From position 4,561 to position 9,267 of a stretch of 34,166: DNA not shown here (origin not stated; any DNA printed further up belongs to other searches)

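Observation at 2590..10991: hdrC-hdrB-(wHTH)-hdrL-mvhD-metV-metF: Moorella-type methylene-THF reductase cluster with a built-in NAD(P)H module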

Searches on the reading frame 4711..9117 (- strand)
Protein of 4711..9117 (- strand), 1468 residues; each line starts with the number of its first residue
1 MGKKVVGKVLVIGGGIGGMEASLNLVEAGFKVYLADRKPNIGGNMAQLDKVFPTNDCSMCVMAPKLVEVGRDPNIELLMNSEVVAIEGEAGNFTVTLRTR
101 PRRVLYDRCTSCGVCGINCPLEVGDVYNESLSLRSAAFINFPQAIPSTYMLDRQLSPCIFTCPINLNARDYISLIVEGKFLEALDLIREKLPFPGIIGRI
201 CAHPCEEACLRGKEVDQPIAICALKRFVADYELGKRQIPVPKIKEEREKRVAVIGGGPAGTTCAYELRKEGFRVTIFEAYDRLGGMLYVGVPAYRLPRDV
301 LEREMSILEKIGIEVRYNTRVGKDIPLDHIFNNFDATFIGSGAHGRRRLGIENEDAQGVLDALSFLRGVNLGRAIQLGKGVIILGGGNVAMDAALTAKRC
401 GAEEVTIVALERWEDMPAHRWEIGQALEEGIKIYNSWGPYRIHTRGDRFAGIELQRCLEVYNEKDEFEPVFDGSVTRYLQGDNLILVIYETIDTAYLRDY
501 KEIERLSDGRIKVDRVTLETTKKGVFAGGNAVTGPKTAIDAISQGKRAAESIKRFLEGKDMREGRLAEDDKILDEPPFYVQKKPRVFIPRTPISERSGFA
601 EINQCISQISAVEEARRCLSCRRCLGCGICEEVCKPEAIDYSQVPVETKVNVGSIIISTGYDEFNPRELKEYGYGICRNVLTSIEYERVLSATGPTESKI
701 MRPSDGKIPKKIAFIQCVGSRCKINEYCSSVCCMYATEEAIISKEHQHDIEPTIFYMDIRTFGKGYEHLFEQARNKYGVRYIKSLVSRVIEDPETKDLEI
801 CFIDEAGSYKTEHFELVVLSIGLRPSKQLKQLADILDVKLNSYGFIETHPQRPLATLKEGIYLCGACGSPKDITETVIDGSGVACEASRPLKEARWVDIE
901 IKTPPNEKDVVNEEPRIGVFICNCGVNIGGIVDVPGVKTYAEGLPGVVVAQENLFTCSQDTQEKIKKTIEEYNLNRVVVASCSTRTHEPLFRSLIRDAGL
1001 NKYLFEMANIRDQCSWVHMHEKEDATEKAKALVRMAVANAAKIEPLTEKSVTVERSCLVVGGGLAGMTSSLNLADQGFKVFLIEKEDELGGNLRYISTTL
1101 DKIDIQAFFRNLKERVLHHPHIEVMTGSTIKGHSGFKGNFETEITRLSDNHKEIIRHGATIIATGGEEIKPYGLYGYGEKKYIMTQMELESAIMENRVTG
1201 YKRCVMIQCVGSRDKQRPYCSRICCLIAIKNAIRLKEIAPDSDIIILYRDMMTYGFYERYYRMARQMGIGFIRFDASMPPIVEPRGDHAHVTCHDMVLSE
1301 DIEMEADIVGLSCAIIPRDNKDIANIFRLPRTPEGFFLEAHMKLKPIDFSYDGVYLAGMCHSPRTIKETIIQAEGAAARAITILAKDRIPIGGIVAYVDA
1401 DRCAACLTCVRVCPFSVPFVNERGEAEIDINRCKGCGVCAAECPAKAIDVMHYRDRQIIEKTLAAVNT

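Call 7: search_protein_families(library=pfam, proteins=[window:4711-9117:-], max_evalue=0.01)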
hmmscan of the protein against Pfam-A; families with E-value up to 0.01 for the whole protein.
window:4711-9117:- (1468 aa): 27 families (the best 25 are shown)
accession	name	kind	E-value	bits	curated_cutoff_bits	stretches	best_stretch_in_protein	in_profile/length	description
PF07992.20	Pyr_redox_2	-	1.2e-50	173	26.1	4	250-545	2-291/291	Pyridine nucleotide-disulphide oxidoreductase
PF13450.12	NAD_binding_8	-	1.3e-27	96.3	21.9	3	253-288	1-36/68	NAD(P)-binding Rossmann-like domain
PF12831.13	FAD_oxidored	-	5e-23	82.5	27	3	251-290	2-41/416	FAD dependent oxidoreductase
PF00890.30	FAD_binding_2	-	1.7e-20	74.1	20.4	3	1058-1095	3-40/414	FAD binding domain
PF00070.33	Pyr_redox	-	2e-18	67.1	22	2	250-321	1-63/82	Pyridine nucleotide-disulphide oxidoreductase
PF14691.11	Fer4_20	-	1.7e-17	63.7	25.8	1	156-233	30-109/113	Dihydroprymidine dehydrogenase domain II, 4Fe-4S cluster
PF13738.12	Pyr_redox_3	-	8.5e-16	58.5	30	1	8-97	166-249/305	Pyridine nucleotide-disulphide oxidoreductase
PF01266.30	DAO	-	1.7e-15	57.8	27.9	2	250-285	1-37/353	FAD dependent oxidoreductase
PF01134.28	GIDA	-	5e-15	55.9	22.1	3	251-309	2-60/391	Glucose inhibited division protein A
PF03486.20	HI0933_like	-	1e-13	51.8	50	2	250-284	2-36/244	HI0933-like protein Rossmann domain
PF01494.25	FAD_binding_3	-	3.2e-12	46.8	22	2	250-282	3-35/349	FAD binding domain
PF01946.23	Thi4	-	6.5e-12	45.6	26.2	1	247-314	16-83/235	Thi4 family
PF01262.27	AlaDh_PNT_C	-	3.2e-11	43.5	23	0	7-58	29-77/214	Alanine dehydrogenase/PNT, C-terminal domain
PF01593.30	Amino_oxidase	-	1.8e-10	41.1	19.8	1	259-285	2-28/443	Flavin containing amine oxidoreductase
PF13241.12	NAD_binding_7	-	1.6e-09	38.7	22.1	0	378-412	7-40/104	Putative NAD(P)-binding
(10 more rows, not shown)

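Call 8: search_protein_families(library=ncbifam, proteins=[window:4711-9117:-], max_evalue=0.01)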
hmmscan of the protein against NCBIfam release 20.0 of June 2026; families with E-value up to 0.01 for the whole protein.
window:4711-9117:- (1468 aa): 205 families (the best 25 are shown)
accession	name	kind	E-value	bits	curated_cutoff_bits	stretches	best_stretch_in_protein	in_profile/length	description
NF040770.1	hetero_SS_HdrA2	exception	5.1e-284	944.2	1100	4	617-893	283-562/777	CoB-CoM heterodisulfide reductase HdrA2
NF041778.1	hetero_SS_HdrA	equivalog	8e-213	708.5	1400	4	1155-1459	326-644/771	ferredoxin:CoB-CoM heterodisulfide reductase subunit HdrA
NF041891.1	hdrA_Methbact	equivalog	2.7e-197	657.5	1300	5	1154-1459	312-629/762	ferredoxin:CoB-CoM heterodisulfide reductase subunit HdrA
NF009410.0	PRK12771.1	subfamily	2.8e-154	514.8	516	4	152-649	44-539/566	NAD(P)-binding protein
NF009454.0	PRK12814.1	equivalog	1.7e-120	403.4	916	1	156-630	102-580/657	putative NADPH-dependent glutamate synthase small subunit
NF010590.0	PRK13984.1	equivalog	2.4e-94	316.6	946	1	158-559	198-609/611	putative oxidoreductase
NF009414.0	PRK12778.1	equivalog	1.3e-93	314.6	1103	1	151-557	332-750/752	bifunctional dihydroorotate dehydrogenase B NAD binding subunit/NADPH-dependent glutamate synthase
TIGR01316.1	gltA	equivalog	8.5e-89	298.4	471.75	1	155-556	35-449/449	NADPH-dependent glutamate synthase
TIGR03315.1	Se_ygfK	equivalog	4.5e-82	276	835.3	1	150-636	439-899/1012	putative selenate reductase subunit YgfK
TIGR01318.1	gltD_gamma_fam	subfamily_domain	4.8e-75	252.9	482.95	1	156-557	48-466/467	glutamate synthase, small subunit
NF045663.1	diclust_near_Sec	equivalog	1.3e-69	235.1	530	3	154-349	16-206/759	pyridine nucleotide-disulfide oxidoreductase/dicluster-binding protein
NF009408.0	PRK12769.1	equivalog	5.6e-66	223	1003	1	156-560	234-655/659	formate-dependent uric acid utilization protein AegA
NF009413.0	PRK12775.1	equivalog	1.3e-58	198.7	1895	1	157-645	340-842/1006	putative trifunctional 2-polyprenylphenol hydroxylase/glutamate synthase subunit beta/ferritin domain-containing protein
NF009451.0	PRK12809.1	equivalog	4.4e-58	197.1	1154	1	156-557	217-635/639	formate-dependent uric acid utilization protein YgfT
TIGR01317.1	GOGAT_sm_gam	subfamily_domain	6e-56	190.3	447.7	2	161-407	57-312/485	glutamate synthase small subunit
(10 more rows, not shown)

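Call 14: find_encoding_contigs(protein=window:4711-9117:-, flank=10000, max_places=6)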
Protein window:4711-9117:- (1468 aa): no gene with exactly this product is on record in the collection.

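Call 15: find_related_loci(query=window:4711-9117:-, collection=genome_contigs, flank=8000)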
Query window:4711-9117:- (1468 aa) in genome_contigs; peptide patterns used: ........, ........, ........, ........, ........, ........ (x = any residue, [..] = any of these).
106 stretches matched a pattern; 85 encode a relative of the query (tblastn E <= 1e-3); the best 80 are kept; 78 distinct loci.
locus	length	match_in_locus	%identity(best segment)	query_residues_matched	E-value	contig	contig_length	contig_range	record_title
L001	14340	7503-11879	86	6-1464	0e+0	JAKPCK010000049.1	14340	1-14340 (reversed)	MAG: Deltaproteobacteria bacterium isolate JPMR_maxbin.018 k141_747611, whole genome shotgun sequence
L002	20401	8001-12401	67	2-1468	0e+0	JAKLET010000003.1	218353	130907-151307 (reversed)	MAG: Deltaproteobacteria bacterium isolate RA.bin14 RA.bin14_3, whole genome shotgun sequence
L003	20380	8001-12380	66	7-1466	0e+0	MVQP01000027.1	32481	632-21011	MAG: Syntrophorhabdus sp. PtaB.Bin047 A4E60_contig000027, whole genome shotgun sequence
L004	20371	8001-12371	65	6-1464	0e+0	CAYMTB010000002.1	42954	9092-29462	MAG TPA_asm: uncultured Syntrophorhabdaceae bacterium isolate SRP142039_co1_93 genome assembly, contig: NODE_461_length_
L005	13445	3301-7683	67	7-1466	0e+0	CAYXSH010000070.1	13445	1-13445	MAG TPA_asm: uncultured Syntrophorhabdus sp. isolate binchicken_co44_232 genome assembly, contig: NODE_5694_length_13445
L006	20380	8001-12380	64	7-1466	0e+0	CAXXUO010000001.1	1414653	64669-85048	MAG: Syntrophorhabdaceae bacterium isolate 6831fd23-1f57-49eb-9a26-2df77529d792 genome assembly, contig: contig_1, whole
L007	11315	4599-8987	66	2-1464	0e+0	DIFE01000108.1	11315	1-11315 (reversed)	MAG TPA_asm: Deltaproteobacteria bacterium UBA5756 UBA5756_contig_41557, whole genome shotgun sequence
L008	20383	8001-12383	66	6-1466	0e+0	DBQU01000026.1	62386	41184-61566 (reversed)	MAG TPA_asm: Deltaproteobacteria bacterium UBA1386 UBA1386_contig_4944, whole genome shotgun sequence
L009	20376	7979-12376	64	2-1467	0e+0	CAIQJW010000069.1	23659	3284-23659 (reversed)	MAG: uncultured delta proteobacterium isolate Ja1-D5_bin-237 genome assembly, contig: bin-237:069/332, whole genome shot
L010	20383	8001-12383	66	6-1466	0e+0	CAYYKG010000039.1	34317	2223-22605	MAG TPA_asm: uncultured Syntrophorhabdus sp. isolate SRP241326_co4_217 genome assembly, contig: NODE_1844_length_34317_c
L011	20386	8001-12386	63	7-1468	0e+0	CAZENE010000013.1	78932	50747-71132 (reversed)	MAG TPA_asm: uncultured Syntrophorhabdus sp. isolate SRP192927_co10_462 genome assembly, contig: NODE_105_length_78932_c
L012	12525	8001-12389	63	5-1467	0e+0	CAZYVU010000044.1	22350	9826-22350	MAG TPA_asm: uncultured Pseudomonadota bacterium isolate SRP278314_co2_188 genome assembly, contig: NODE_3106_length_223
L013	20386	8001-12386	63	6-1466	0e+0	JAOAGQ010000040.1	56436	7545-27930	MAG: Syntrophorhabdaceae bacterium isolate SKW35 k141_936937, whole genome shotgun sequence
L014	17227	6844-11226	66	6-1466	0e+0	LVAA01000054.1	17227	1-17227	MAG: Syntrophobacterales bacterium Delta_02 Delta_02_contig_12757, whole genome shotgun sequence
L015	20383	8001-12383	67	6-1466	0e+0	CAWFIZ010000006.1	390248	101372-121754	MAG: uncultured delta proteobacterium isolate MFD04716.bin.1.277 genome assembly, contig: contig_4065, whole genome shot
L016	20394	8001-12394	58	6-1467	0e+0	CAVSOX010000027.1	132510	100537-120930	MAG: uncultured delta proteobacterium isolate MFD01476.bin.2.15 genome assembly, contig: contig_49526, whole genome shot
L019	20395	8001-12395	47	19-1461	0e+0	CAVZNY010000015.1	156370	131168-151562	MAG: uncultured delta proteobacterium isolate MFD02979.bin.2.8 genome assembly, contig: contig_63881, whole genome shotg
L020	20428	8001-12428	45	2-1460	0e+0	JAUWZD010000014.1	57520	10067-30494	MAG: Spirochaetales bacterium isolate CSMAG_2727 CSMAG_2727_k141_687398_length_57520_cov_13.9169, whole genome shotgun s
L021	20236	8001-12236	46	1-1461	0e+0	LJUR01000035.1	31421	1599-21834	MAG: Deltaproteobacteria bacterium SM23_61 WORSMTZ_5653, whole genome shotgun sequence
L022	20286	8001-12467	45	4-1460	0e+0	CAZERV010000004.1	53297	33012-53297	MAG TPA_asm: uncultured Spirochaetaceae bacterium isolate binchicken_co136_132 genome assembly, contig: NODE_277_length_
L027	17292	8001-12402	47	1-1461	0e+0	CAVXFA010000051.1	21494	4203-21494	MAG: uncultured delta proteobacterium isolate MFD04408.bin.1.124 genome assembly, contig: contig_25551, whole genome sho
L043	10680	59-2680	46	4-1460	0e+0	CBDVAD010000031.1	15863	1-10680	MAG TPA_asm: uncultured bacterium isolate SRR22302365_concoct_1 genome assembly, contig: ERZ25074835.2314, whole genome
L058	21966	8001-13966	48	6-1460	0e+0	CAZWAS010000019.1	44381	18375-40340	MAG TPA_asm: uncultured Spirochaetales bacterium isolate binchicken_co135_55 genome assembly, contig: NODE_1734_length_4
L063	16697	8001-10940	41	9-1460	0e+0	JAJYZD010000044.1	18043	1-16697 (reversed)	MAG: Bacillota bacterium isolate FK5.bin106 NODE_4123_length_18043_cov_2.438379, whole genome shotgun sequence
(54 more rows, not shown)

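Call 23: search_solved_structures(query=window:4711-9117:-, max_evalue=1e-10)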
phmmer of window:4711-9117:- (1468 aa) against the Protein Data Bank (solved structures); distinct sequences matched with E-value up to 1e-10: 18.
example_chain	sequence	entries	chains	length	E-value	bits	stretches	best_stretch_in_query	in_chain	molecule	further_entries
5odc_A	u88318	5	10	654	7e-197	659.9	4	913-1085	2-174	Heterodisulfide reductase, subunit A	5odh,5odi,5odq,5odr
8rvu_a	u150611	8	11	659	4e-190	637.5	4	907-1085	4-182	H(2):CoB-CoM heterodisulfide,ferredoxin reductase subunit A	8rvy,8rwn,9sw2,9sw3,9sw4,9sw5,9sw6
8rvv_A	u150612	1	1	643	6.6e-188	630.1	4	915-1085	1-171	H(2):CoB-CoM heterodisulfide,ferredoxin reductase subunit A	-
9sfi_A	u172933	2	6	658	2e-165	555.6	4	623-800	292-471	CoB--CoM heterodisulfide reductase iron-sulfur subunit A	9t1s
7bkb_A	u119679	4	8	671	6.7e-151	507.5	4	912-1085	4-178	CoB--CoM heterodisulfide reductase iron-sulfur subunit A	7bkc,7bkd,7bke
9bov_A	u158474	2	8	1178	1.7e-110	373.6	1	156-627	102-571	Molybdopterin oxidoreductase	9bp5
9n5u_A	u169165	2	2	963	1.1e-97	331.2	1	154-575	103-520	NfnA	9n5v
8oh5_C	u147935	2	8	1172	2.7e-95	323.2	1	156-625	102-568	Formate dehydrogenase-O, major subunit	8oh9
4ylf_B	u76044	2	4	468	6.8e-73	249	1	155-559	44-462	Dihydropyrimidine dehydrogenase subunit A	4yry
5jca_L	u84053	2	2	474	1.9e-62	214.4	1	155-557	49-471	NADH-dependent Ferredoxin:NADP Oxidoreductase (NfnI) subunit alpha | NADH-dependent Ferredoxin:NADP Oxidoreductase subunit alpha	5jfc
5vj7_A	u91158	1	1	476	2.4e-62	214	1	155-559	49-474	Oxidoreductase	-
2vdc_G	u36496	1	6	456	3.3e-45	157.2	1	158-559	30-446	GLUTAMATE SYNTHASE [NADPH] SMALL CHAIN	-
6s6s_G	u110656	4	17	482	6.2e-45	156.3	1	158-559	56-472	Glutamate synthase [NADPH] small chain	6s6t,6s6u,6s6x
7mfm_I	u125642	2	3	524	4e-39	137.1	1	161-564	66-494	Glutamate synthase (NADPH) small chain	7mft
6tjr_A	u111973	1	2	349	8.5e-32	112.8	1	648-887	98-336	Fumarate reductase/succinate dehydrogenase flavoprotein domain protein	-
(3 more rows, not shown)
